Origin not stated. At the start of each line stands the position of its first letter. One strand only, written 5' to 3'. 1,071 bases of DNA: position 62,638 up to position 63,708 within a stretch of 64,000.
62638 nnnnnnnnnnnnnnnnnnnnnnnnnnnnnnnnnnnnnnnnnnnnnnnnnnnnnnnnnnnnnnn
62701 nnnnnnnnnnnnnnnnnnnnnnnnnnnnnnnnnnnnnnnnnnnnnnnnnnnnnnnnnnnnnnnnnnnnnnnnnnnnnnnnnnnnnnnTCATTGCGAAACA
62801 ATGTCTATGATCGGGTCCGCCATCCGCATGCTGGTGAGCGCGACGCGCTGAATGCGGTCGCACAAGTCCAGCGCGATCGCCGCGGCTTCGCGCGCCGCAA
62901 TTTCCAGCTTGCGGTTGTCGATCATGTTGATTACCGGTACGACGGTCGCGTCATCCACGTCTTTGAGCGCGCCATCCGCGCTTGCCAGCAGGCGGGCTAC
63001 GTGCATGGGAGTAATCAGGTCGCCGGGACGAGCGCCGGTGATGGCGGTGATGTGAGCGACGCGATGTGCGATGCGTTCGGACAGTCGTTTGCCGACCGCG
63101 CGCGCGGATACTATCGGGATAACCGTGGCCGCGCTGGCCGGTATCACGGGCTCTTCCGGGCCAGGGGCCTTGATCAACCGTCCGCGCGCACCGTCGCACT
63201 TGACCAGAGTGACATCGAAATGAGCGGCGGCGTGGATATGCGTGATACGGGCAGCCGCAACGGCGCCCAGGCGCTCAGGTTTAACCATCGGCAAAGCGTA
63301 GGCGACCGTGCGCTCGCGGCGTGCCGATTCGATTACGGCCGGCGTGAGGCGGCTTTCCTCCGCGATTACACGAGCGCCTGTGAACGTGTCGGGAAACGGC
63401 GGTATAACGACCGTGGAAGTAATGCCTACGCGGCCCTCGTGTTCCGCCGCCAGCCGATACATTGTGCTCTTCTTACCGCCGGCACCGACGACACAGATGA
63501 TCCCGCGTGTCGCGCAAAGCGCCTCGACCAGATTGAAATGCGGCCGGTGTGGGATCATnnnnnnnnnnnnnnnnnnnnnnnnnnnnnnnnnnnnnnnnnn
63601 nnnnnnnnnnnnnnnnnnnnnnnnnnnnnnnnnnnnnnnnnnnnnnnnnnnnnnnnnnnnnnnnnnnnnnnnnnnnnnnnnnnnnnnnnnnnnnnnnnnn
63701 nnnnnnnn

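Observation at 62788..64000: Start of a YqeC/FdhD molybdenum-hydroxylase cofactor-maturation cluster running off the window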

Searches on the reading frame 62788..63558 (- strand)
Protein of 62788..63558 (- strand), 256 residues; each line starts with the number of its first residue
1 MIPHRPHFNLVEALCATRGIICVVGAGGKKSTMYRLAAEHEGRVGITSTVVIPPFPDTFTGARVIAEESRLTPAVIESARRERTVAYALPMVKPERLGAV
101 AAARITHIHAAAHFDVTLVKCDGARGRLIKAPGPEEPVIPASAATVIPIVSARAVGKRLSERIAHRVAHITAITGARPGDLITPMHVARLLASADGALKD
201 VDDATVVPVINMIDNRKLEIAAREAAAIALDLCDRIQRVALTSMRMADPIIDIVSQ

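Call 3: search_protein_families(library=ncbifam, proteins=[window:62788-63558:-], max_evalue=0.01)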
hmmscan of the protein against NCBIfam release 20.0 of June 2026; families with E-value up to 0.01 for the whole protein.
window:62788-63558:- (256 aa): 1 family
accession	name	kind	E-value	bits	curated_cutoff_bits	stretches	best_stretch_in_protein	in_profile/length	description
TIGR03172.2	TIGR03172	equivalog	1.2e-43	149.4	73.05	1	20-226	1-203/209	selenium cofactor biosynthesis protein YqeC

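Call 4: search_protein_families(library=pfam, proteins=[window:62788-63558:-], max_evalue=0.01)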
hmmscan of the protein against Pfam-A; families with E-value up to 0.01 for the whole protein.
window:62788-63558:- (256 aa): 1 family
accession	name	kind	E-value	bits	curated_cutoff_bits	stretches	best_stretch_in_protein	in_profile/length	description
PF19842.5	YqeC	-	3e-29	102.5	27.6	1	21-167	1-144/145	YqeC protein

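Call 5: find_encoding_contigs(protein=window:62788-63558:-, flank=10000, max_places=6)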
Protein window:62788-63558:- (256 aa): 8 contigs read that carry it; 6 places shown.
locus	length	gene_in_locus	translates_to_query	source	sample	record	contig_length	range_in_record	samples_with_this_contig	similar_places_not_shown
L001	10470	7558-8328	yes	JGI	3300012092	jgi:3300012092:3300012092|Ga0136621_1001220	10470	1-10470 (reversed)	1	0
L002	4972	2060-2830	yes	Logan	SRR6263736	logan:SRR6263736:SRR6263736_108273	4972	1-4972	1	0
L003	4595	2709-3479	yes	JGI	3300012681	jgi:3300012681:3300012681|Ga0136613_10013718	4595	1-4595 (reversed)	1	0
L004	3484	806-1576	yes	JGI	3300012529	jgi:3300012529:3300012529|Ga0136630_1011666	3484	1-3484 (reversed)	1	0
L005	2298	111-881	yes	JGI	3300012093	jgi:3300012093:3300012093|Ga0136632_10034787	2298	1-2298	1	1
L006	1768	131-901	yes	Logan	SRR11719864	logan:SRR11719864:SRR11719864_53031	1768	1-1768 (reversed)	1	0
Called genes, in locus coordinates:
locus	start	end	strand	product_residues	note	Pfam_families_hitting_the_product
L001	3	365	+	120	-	?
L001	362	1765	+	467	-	PF18914:DUF5666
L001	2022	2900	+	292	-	PF14339:DUF4394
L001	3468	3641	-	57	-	-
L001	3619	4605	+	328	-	PF03797:Autotransporter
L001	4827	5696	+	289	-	PF08238:Sel1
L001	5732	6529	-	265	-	PF00809:Pterin_bind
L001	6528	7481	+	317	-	PF02634:FdhD-NarQ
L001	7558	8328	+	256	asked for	PF19842:YqeC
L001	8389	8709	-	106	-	-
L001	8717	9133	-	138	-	PF13444:Acetyltransf_5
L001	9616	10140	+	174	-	PF04519:Bactofilin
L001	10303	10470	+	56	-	?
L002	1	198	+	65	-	?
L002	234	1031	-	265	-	PF00809:Pterin_bind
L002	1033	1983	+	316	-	PF02634:FdhD-NarQ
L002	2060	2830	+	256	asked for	PF19842:YqeC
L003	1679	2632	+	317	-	PF02634:FdhD-NarQ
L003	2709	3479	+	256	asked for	PF19842:YqeC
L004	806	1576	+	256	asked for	PF19842:YqeC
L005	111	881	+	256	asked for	PF19842:YqeC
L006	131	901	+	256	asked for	PF19842:YqeC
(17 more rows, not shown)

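Call 9: find_homologous_proteins(query=window:62788-63558:-, max_evalue=0.00001)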
Query window:62788-63558:- (256 aa): 902 proteins with E <= 0.00001 among 7602 candidates; the best 120 are listed.
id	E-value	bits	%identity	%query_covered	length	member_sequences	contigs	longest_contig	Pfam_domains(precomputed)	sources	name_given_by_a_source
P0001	8.2e-143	493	91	99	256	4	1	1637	PF19842.6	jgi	-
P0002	1.0e-130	453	84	100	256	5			PF19842.6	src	-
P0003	4.5e-127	441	81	99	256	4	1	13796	PF19842.6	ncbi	ncbi:MAG: selenium cofactor biosynthesis protein YqeC [Gammaproteobacteria bacterium]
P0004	8.4e-99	349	65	100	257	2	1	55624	PF19842.6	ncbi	ncbi:MAG: selenium cofactor biosynthesis protein YqeC [Gammaproteobacteria bacterium]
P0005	2.2e-96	341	65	100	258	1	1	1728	PF19842.6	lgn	-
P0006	1.0e-85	306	59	97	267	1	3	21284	PF19842.6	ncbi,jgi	jgi:probable selenium-dependent hydroxylase accessory protein YqeC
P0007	3.0e-83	298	56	97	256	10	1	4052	PF19842.6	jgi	jgi:probable selenium-dependent hydroxylase accessory protein YqeC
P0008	9.4e-83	296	56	99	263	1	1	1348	PF19842.6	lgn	-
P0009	3.3e-82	294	59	100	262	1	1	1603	PF19842.6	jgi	jgi:probable selenium-dependent hydroxylase accessory protein YqeC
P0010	4.6e-81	291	56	100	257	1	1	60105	PF19842.6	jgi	jgi:probable selenium-dependent hydroxylase accessory protein YqeC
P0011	7.4e-80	287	58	98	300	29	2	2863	PF19842.6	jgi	jgi:probable selenium-dependent hydroxylase accessory protein YqeC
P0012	4.6e-78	281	55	96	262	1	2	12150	PF19842.6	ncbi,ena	-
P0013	5.1e-78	281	58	96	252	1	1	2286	PF19842.6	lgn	-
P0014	1.1e-77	280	58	97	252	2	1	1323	PF19842.6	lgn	-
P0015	4.8e-77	277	56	97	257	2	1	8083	PF03308.23,PF19842.6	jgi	jgi:probable selenium-dependent hydroxylase accessory protein YqeC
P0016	5.8e-77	277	52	99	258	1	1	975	PF19842.6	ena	-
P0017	2.8e-76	275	56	97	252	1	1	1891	PF19842.6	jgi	-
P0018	7.6e-76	274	54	92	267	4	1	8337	PF19842.6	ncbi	-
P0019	1.8e-75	272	54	93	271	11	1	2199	PF19842.6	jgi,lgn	jgi:probable selenium-dependent hydroxylase accessory protein YqeC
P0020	1.9e-75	272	57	98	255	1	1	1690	PF19842.6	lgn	-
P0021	2.4e-75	272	55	99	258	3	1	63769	PF19842.6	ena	-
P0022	3.5e-75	271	55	99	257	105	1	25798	PF19842.6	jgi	jgi:probable selenium-dependent hydroxylase accessory protein YqeC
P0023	5.5e-75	271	56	97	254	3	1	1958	PF19842.6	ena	-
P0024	8.2e-75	270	55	99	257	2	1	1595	PF19842.6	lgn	-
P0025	7.3e-74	267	54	97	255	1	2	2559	PF19842.6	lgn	-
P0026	1.8e-73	266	54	100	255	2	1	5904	PF19842.6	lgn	-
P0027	2.8e-73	265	54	96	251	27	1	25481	PF19842.6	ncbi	-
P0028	6.1e-73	264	57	97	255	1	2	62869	PF19842.6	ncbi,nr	ncbi:MAG: putative selenium-dependent hydroxylase accessory protein YqeC [Gammaproteobacteria bacter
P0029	1.1e-72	263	53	96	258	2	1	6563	PF19842.6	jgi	-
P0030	1.5e-72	263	54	96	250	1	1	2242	PF19842.6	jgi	jgi:probable selenium-dependent hydroxylase accessory protein YqeC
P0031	2.8e-72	262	55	97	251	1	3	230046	PF19842.6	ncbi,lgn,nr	ncbi:MAG: putative selenium-dependent hydroxylase accessory protein YqeC [Gammaproteobacteria bacter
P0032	3.4e-72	262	54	97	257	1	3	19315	PF19842.6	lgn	-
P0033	3.4e-72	262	54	96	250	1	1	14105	PF19842.6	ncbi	-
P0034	8.7e-72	260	53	97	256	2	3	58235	PF19842.6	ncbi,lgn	ncbi:MAG: selenium cofactor biosynthesis protein YqeC [Gammaproteobacteria bacterium]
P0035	9.3e-72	260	54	97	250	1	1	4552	PF19842.6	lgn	-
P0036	1.8e-71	259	54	97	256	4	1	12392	PF19842.6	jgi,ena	-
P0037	8.3e-71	257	53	97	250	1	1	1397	PF19842.6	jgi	jgi:probable selenium-dependent hydroxylase accessory protein YqeC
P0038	1.3e-70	256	52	98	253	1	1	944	PF19842.6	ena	-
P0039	2.3e-70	256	54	97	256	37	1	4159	PF19842.6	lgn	-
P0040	3.5e-70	255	54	96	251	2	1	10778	PF19842.6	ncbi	-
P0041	4.2e-70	255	53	96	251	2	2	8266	PF19842.6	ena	-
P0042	4.4e-70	255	54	97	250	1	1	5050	PF19842.6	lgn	-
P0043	6.3e-70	254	54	97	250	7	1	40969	PF19842.6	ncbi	-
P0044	6.8e-70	254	54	97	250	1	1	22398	PF19842.6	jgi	jgi:probable selenium-dependent hydroxylase accessory protein YqeC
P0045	1.1e-69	253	51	97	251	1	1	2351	PF19842.6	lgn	-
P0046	1.1e-69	253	54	97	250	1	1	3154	PF19842.6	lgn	-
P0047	1.8e-69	253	54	97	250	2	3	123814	PF19842.6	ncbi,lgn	-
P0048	2.2e-69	252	53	97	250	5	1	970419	PF19842.6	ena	-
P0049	2.8e-69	252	53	97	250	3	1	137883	PF19842.6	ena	-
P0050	3.0e-69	252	53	97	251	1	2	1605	PF19842.6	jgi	jgi:probable selenium-dependent hydroxylase accessory protein YqeC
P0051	3.1e-69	252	55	96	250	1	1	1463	PF19842.6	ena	-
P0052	3.4e-69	252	57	92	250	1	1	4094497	PF19842.6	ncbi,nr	ncbi:MAG: putative selenium-dependent hydroxylase accessory protein YqeC [Gemmatimonadota bacterium]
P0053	3.6e-69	252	53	96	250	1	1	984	PF19842.6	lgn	-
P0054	3.6e-69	252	52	97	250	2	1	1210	PF19842.6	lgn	-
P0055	4.3e-69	251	53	97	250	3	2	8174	PF19842.6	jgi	jgi:probable selenium-dependent hydroxylase accessory protein YqeC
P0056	4.8e-69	251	53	96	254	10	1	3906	PF19842.6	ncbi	-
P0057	4.8e-69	251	53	93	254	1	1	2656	PF19842.6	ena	-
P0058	5.4e-69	251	52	97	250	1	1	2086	PF19842.6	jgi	jgi:probable selenium-dependent hydroxylase accessory protein YqeC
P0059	7.2e-69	251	53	97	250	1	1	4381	PF19842.6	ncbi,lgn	-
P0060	7.5e-69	251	54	97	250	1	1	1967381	PF19842.6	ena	-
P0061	8.4e-69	250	54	97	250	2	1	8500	PF19842.6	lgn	-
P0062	9.9e-69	250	55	96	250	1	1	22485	PF19842.6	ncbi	-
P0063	1.2e-68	250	52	96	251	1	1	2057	PF19842.6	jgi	jgi:probable selenium-dependent hydroxylase accessory protein YqeC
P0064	1.2e-68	250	52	96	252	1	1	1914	PF19842.6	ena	-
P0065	1.5e-68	250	53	97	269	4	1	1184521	PF19842.6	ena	-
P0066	1.7e-68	249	48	97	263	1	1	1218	PF19842.6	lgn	-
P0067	1.7e-68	249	52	96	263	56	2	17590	PF19842.6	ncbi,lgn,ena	-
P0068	2.3e-68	249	53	97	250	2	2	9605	PF19842.6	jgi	jgi:probable selenium-dependent hydroxylase accessory protein YqeC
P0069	2.3e-68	249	52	96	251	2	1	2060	PF19842.6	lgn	-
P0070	2.4e-68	249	50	97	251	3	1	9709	PF19842.6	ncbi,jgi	jgi:probable selenium-dependent hydroxylase accessory protein YqeC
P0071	2.7e-68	249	54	96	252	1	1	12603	PF19842.6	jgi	jgi:probable selenium-dependent hydroxylase accessory protein YqeC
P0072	2.8e-68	249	51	96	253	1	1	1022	PF19842.6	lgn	-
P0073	3.2e-68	249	53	97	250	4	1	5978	PF19842.6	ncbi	-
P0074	3.2e-68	249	54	97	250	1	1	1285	PF19842.6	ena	-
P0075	3.9e-68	248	52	97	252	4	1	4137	PF19842.6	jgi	-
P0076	3.9e-68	248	54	96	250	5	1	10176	PF19842.6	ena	-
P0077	4.0e-68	248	53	97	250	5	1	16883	PF19842.6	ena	-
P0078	4.0e-68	248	57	96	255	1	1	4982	PF19842.6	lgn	-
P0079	5.4e-68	248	54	97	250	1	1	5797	PF19842.6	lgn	-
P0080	5.9e-68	248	54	97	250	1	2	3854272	PF19842.6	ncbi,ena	-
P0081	7.4e-68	247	51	97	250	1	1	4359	PF19842.6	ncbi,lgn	-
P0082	8.7e-68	247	53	92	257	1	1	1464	PF19842.6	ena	-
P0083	9.2e-68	247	57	93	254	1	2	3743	PF19842.6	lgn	-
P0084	9.9e-68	247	53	96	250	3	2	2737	PF19842.6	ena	-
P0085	1.1e-67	247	53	97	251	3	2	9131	PF19842.6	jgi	jgi:probable selenium-dependent hydroxylase accessory protein YqeC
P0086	1.3e-67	247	54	96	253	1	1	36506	PF19842.6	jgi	jgi:probable selenium-dependent hydroxylase accessory protein YqeC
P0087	1.3e-67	247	53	96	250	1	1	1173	PF19842.6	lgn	-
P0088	1.3e-67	247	55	97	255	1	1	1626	PF19842.6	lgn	-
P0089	1.4e-67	246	52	96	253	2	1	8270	PF19842.6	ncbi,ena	-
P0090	1.5e-67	246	52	97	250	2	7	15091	PF19842.6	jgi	jgi:probable selenium-dependent hydroxylase accessory protein YqeC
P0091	1.5e-67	246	51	96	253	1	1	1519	PF19842.6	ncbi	-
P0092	1.7e-67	246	54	96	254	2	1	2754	PF19842.6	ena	-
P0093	1.9e-67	246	53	96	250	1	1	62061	PF19842.6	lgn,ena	-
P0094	1.9e-67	246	52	96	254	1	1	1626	PF19842.6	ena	-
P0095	2.3e-67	246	53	96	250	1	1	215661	PF19842.6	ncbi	-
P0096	2.4e-67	246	53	96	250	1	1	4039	PF19842.6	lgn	-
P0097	2.5e-67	246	54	96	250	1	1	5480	PF19842.6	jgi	-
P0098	2.6e-67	246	54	97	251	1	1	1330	PF19842.6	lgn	-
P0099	2.7e-67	246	52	96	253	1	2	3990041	PF19842.6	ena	-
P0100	3.1e-67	245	52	97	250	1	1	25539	PF19842.6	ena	-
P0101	3.4e-67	245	52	97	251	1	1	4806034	PF19842.6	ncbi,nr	ncbi:MAG: putative selenium-dependent hydroxylase accessory protein YqeC [Gemmatimonadota bacterium]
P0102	3.6e-67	245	53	97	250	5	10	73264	PF19842.6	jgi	jgi:probable selenium-dependent hydroxylase accessory protein YqeC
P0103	3.7e-67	245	52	97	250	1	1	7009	PF19842.6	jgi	jgi:probable selenium-dependent hydroxylase accessory protein YqeC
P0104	4.8e-67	245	51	97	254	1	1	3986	PF19842.6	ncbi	ncbi:MAG: selenium cofactor biosynthesis protein YqeC [Gemmatimonadota bacterium]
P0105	5.6e-67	244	52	97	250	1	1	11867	PF19842.6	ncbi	-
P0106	7.2e-67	244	51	97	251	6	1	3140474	PF19842.6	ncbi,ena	-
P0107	7.7e-67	244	52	97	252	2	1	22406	PF19842.6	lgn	-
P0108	7.8e-67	244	52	96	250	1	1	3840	PF19842.6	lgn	-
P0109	8.0e-67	244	52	97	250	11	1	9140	PF19842.6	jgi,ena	jgi:probable selenium-dependent hydroxylase accessory protein YqeC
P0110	9.6e-67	244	51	96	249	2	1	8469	PF19842.6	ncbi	-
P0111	1.0e-66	244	53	97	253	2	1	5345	PF19842.6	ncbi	ncbi:MAG: selenium cofactor biosynthesis protein YqeC [Alphaproteobacteria bacterium]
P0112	1.0e-66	244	52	96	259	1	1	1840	PF19842.6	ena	-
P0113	1.1e-66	244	52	97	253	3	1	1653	PF19842.6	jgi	jgi:probable selenium-dependent hydroxylase accessory protein YqeC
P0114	1.1e-66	243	51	97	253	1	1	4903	PF19842.6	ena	-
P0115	1.2e-66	243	51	97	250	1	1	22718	PF19842.6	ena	-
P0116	1.9e-66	243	54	93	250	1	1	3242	PF19842.6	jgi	jgi:probable selenium-dependent hydroxylase accessory protein YqeC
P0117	1.9e-66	243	52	97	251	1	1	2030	PF19842.6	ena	-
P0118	2.4e-66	242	53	94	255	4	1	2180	PF19842.6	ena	-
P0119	2.6e-66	242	52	97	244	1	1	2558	PF19842.6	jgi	jgi:probable selenium-dependent hydroxylase accessory protein YqeC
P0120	2.6e-66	242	53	97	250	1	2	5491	PF19842.6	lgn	-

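Call 10: find_encoding_contigs(protein=P0004, flank=10000, max_places=2)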
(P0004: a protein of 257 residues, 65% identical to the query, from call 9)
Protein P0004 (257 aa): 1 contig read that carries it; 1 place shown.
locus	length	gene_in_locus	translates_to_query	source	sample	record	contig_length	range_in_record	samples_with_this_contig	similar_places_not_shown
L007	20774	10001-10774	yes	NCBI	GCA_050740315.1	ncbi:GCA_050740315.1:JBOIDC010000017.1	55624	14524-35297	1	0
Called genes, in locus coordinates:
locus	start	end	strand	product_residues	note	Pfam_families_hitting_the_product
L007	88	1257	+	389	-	PF05227:CHASE3, PF00990:GGDEF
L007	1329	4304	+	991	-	PF18083:PutA_N, PF01619:Pro_dh, PF00171:Aldedh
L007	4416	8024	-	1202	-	PF05378:Hydant_A_N, PF01968:Hydantoinase_A, PF19278:Hydant_A_C, PF02538:Hydantoinase_B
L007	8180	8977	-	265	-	PF00809:Pterin_bind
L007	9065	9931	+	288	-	PF02634:FdhD-NarQ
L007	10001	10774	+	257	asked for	PF19842:YqeC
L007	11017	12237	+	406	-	PF13356:Arm-DNA-bind_3, PF24624:Int_N (weak), PF00589:Phage_integrase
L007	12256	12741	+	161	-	-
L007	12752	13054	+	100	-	PF12728:HTH_17 (weak)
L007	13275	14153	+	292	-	-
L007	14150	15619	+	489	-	PF13481:AAA_25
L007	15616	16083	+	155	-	-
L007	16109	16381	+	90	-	-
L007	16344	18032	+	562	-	PF25209:Phage_capsid_4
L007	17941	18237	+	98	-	PF25209:Phage_capsid_4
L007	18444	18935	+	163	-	-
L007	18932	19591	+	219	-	-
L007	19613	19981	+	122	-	-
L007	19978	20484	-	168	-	-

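Call 11: find_encoding_contigs(protein=P0031, flank=10000, max_places=2)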
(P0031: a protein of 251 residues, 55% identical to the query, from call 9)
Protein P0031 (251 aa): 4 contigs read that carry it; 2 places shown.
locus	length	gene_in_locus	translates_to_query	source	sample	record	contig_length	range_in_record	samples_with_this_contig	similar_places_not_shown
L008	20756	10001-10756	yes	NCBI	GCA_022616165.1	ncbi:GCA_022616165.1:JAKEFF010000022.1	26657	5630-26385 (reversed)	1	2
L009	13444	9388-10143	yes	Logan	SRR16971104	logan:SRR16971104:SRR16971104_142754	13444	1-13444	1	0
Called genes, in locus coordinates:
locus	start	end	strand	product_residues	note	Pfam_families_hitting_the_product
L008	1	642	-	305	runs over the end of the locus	PF01551:Peptidase_M23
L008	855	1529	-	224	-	-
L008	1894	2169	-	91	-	-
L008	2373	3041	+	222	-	PF01656:CbiA, PF10609:ParA, PF13614:AAA_31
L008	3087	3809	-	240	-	PF10411:DsbC_N, PF13098:Thioredoxin_2, PF13462:Thioredoxin_4 (faint)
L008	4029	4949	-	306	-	PF02899:Phage_int_SAM_1, PF13495:Phage_int_SAM_4 (faint), PF00589:Phage_integrase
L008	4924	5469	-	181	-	PF01035:DNA_binding_1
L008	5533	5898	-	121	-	PF01245:Ribosomal_L19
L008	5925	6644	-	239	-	PF01746:tRNA_m1G_MT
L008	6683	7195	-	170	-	PF01782:RimM, PF05239:PRC, PF24986:PRC_RimM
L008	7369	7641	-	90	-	PF00886:Ribosomal_S16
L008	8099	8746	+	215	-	PF01812:5-FTHF_cyc-lig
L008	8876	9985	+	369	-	PF25852:DUF6242_C (faint), PF02012:BNR (faint), PF15899:BNR_6 (faint), PF15902:Sortilin-Vps10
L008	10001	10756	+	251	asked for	PF19842:YqeC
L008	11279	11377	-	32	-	-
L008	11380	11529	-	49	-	-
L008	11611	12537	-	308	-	-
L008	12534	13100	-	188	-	PF07638:Sigma70_ECF (weak), PF04542:Sigma70_r2, PF02796:HTH_7 (faint), PF08281:Sigma70_r4_2, PF04545:Sigma70_r4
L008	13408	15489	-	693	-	PF01138:RNase_PH, PF03725:RNase_PH_C, PF03726:PNPase, PF01138:RNase_PH, PF00013:KH_1, PF00575:S1, PF23459:S1_RRP5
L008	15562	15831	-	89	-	PF00312:Ribosomal_S15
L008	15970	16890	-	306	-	PF01509:TruB_N, PF16198:TruB_C_2, PF09157:TruB-C_2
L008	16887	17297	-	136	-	PF02033:RBFA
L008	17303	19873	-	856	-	PF04760:IF2_N, PF08364:IF2_assoc, PF04760:IF2_N, PF00009:GTP_EFTU, PF01926:MMR_HSR1, PF22042:EF-G_D2, PF11987:IF-2, PF03144:GTP_EFTU_D2, +1 more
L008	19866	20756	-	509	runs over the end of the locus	PF08529:NusA_N, PF00575:S1, PF13184:KH_NusA_1st, PF26594:KH_NusA_2nd, PF14520:HHH_5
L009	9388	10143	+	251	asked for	PF19842:YqeC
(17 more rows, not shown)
